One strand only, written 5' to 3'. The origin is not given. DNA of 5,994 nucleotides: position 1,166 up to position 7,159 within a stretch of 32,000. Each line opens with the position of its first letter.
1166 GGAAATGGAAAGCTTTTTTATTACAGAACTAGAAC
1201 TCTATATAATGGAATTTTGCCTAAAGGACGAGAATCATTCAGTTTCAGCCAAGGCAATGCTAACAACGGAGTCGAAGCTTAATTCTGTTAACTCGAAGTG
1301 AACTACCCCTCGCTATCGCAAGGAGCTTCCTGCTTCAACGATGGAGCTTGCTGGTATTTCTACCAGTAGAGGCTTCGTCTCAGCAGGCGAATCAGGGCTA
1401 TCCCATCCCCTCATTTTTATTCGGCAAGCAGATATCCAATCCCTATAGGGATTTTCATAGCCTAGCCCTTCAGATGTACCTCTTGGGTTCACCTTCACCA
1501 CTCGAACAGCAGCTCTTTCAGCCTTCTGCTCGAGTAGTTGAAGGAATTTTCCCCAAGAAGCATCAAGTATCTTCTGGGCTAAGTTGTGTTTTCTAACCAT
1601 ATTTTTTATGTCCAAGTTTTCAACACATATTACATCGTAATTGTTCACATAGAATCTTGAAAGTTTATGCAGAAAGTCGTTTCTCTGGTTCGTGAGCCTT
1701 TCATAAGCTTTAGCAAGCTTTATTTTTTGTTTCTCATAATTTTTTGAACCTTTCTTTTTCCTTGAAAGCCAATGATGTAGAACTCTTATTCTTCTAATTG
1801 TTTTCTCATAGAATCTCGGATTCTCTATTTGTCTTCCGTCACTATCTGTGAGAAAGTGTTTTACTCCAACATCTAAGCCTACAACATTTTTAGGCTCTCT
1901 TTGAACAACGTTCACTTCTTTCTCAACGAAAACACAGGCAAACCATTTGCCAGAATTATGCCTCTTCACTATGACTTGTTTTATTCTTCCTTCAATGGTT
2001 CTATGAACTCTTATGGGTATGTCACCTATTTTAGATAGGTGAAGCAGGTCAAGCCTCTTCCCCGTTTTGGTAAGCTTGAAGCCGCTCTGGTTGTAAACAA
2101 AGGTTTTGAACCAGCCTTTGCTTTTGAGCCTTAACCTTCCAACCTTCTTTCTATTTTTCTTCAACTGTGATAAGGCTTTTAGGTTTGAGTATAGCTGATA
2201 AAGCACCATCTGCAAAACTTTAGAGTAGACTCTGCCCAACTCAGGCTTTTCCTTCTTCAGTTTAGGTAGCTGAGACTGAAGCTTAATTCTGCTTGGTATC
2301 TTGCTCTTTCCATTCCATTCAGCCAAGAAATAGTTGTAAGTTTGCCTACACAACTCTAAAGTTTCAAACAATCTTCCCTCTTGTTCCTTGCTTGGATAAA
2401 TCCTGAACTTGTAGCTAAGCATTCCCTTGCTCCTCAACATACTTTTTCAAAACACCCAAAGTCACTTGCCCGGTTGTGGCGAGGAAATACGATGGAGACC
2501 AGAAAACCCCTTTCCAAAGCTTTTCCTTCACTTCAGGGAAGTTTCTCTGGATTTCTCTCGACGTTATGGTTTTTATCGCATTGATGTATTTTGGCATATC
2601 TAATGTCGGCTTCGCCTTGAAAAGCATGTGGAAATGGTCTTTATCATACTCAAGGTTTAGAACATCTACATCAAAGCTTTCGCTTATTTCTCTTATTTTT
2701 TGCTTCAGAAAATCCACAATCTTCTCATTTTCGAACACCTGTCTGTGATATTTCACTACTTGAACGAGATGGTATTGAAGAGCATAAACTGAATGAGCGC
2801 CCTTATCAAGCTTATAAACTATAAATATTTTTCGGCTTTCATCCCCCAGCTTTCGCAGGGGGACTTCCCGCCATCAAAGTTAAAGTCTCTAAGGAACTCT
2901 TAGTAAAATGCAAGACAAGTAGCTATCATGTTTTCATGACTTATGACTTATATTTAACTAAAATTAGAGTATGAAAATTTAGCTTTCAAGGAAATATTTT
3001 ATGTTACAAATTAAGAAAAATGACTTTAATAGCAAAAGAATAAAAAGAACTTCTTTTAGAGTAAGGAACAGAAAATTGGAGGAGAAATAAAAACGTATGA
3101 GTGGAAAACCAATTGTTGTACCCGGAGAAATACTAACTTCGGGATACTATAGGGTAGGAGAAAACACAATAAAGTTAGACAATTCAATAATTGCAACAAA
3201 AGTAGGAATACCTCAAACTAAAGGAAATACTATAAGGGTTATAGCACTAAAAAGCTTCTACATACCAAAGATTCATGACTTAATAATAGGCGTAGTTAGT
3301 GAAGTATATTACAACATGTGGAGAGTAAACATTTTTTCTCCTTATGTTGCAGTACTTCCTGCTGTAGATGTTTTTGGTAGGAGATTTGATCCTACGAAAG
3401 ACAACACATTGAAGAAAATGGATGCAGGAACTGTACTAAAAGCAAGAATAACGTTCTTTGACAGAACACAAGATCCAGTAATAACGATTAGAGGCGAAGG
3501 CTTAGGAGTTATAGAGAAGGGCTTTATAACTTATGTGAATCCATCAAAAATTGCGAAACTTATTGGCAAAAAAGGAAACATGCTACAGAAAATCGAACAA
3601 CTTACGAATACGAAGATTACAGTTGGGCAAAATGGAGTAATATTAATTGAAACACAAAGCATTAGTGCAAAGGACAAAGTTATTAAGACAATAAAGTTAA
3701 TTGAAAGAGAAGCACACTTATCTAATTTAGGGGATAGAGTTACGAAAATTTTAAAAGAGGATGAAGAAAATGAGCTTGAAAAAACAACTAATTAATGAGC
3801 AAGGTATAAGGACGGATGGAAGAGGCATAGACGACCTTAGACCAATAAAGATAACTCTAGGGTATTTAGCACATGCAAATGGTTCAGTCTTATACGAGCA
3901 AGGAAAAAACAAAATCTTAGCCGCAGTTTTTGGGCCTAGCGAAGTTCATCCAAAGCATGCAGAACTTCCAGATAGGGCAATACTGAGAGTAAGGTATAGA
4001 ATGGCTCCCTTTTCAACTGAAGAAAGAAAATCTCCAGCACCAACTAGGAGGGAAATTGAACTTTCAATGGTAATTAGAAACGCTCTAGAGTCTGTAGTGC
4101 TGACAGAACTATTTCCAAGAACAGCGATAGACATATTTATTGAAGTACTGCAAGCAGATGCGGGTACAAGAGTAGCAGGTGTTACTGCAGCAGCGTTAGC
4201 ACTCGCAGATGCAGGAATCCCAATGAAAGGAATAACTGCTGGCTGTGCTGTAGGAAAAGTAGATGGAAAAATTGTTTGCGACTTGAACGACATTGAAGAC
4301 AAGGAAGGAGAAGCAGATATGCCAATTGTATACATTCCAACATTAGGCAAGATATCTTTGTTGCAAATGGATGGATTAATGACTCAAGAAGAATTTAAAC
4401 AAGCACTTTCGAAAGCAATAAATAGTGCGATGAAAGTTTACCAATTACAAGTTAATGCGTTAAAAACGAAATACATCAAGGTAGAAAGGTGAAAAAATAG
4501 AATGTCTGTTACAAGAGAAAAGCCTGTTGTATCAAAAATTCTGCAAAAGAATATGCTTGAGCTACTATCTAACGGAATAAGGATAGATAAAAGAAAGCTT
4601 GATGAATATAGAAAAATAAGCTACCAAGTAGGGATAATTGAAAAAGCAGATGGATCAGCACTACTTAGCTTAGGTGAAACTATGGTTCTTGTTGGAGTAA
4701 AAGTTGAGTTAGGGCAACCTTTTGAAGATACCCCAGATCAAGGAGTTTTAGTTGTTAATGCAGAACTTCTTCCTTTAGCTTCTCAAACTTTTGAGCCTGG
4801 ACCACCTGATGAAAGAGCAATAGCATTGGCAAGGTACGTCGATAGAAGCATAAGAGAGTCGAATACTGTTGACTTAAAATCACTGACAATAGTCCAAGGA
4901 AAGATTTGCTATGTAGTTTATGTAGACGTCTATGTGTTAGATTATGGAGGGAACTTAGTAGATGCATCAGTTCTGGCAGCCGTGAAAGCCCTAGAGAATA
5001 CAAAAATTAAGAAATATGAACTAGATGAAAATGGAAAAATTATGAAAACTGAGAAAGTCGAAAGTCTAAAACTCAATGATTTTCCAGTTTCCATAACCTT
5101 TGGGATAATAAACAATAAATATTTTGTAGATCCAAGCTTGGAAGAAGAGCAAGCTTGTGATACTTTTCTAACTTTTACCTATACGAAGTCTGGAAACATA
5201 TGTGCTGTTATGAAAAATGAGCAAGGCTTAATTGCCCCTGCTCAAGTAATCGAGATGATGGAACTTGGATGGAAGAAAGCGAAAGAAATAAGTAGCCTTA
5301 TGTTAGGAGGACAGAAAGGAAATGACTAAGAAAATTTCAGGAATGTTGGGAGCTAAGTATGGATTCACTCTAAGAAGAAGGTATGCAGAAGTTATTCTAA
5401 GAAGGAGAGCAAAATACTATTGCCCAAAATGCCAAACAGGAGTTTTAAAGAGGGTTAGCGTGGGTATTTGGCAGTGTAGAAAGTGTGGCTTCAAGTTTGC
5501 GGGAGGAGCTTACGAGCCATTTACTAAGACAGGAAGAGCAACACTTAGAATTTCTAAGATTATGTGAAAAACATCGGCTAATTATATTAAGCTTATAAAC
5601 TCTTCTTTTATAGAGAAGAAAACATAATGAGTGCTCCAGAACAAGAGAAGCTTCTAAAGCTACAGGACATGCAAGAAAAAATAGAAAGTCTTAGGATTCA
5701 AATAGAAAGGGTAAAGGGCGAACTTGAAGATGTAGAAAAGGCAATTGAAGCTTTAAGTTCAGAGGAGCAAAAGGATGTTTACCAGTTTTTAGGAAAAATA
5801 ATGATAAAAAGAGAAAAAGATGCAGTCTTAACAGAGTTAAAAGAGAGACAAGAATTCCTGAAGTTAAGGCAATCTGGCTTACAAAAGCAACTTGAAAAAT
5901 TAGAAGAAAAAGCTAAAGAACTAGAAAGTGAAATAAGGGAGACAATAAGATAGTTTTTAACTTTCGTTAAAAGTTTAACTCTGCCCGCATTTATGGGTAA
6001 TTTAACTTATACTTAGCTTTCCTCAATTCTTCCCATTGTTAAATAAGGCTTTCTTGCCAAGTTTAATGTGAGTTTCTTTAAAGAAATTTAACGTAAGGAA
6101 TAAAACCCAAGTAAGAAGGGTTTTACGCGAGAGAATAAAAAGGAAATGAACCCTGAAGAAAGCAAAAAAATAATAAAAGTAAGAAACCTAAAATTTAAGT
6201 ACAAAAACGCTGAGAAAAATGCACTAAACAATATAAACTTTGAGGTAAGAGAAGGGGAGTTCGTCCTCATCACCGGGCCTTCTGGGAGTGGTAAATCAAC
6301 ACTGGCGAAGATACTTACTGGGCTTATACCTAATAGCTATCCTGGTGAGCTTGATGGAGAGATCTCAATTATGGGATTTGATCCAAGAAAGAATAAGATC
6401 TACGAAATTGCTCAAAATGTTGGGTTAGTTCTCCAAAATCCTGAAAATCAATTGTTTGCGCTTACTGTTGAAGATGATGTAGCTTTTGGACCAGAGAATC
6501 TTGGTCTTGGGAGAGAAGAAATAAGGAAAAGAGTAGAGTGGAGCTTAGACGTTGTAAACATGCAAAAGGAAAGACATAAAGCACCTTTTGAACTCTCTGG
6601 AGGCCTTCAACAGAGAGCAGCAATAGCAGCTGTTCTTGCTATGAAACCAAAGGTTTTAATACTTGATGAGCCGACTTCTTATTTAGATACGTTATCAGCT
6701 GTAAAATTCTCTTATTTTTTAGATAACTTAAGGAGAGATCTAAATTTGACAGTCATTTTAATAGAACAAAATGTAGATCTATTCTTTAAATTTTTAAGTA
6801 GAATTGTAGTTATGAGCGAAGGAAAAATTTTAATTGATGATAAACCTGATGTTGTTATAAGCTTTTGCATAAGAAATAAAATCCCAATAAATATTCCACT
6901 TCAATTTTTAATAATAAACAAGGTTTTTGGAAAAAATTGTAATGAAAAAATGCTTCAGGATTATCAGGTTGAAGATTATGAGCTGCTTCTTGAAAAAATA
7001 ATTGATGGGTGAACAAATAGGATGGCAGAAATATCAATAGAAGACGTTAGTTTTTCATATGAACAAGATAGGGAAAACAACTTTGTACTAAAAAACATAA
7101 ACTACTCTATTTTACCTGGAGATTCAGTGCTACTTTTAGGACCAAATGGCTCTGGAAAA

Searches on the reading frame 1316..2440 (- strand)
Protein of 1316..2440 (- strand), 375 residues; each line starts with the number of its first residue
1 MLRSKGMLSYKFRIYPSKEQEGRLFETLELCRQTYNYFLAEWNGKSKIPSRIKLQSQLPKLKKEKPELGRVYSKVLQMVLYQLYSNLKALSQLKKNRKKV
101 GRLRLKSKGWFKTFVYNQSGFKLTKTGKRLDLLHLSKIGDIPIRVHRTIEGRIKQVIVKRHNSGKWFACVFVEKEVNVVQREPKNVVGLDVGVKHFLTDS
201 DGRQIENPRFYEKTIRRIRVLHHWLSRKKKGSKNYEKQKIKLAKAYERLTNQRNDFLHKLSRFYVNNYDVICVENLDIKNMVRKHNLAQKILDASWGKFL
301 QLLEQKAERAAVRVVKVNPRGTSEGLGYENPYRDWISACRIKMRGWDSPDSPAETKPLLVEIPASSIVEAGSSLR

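Call 51: search_protein_families(library=pfam, proteins=[window:1316-2440:-], max_evalue=0.00001)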
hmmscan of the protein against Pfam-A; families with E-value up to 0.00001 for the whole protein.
window:1316-2440:- (375 aa): 3 families
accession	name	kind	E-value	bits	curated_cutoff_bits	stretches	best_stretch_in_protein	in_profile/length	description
PF01385.25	OrfB_IS605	-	1.2e-25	90.5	30.5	1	172-283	4-118/120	Probable transposase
PF12323.14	HTH_OrfB_IS605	-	2.3e-10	40.2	21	1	8-43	4-39/47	Helix-turn-helix domain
PF07282.18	Cas12f1-like_TNB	-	4.9e-06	27.1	26.3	0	296-324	1-29/60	Cas12f1-like, TNB domain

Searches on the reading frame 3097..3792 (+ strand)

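Call 51: search_protein_families(library=pfam, proteins=[window:3097-3792:+], max_evalue=0.00001)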
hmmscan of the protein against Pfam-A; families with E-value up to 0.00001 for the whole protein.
window:3097-3792:+ (232 aa): 2 families
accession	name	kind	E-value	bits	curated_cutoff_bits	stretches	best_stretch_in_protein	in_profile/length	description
PF00013.35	KH_1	-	1.3e-07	31.7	21.5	1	147-182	6-48/66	KH domain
PF22625.2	ECR1_N_2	-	1e-05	25.7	27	0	6-52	3-51/51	Exosome RNA binding protein RRP4 N-terminal domain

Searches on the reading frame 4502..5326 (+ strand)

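Call 51: search_protein_families(library=pfam, proteins=[window:4502-5326:+], max_evalue=0.00001)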
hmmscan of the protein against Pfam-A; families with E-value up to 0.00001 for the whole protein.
window:4502-5326:+ (275 aa): 2 families
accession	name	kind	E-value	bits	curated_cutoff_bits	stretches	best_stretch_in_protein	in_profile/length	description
PF01138.27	RNase_PH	-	9.1e-33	113.9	25.5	1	35-169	1-129/130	3' exoribonuclease family, domain 1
PF03725.20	RNase_PH_C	-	3.4e-18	65.8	20.8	1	193-256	1-64/67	3' exoribonuclease family, domain 2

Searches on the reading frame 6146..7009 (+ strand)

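Call 51: search_protein_families(library=pfam, proteins=[window:6146-7009:+], max_evalue=0.00001)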
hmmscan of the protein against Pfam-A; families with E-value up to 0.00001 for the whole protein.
window:6146-7009:+ (288 aa): 2 families
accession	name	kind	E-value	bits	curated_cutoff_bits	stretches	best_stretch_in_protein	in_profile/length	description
PF00005.33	ABC_tran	-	3.6e-29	102.5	25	1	27-178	1-137/137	ABC transporter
PF13304.12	AAA_21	-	4.1e-07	30.8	27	0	147-204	235-294/304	AAA domain, putative AbiEii toxin, Type IV TA system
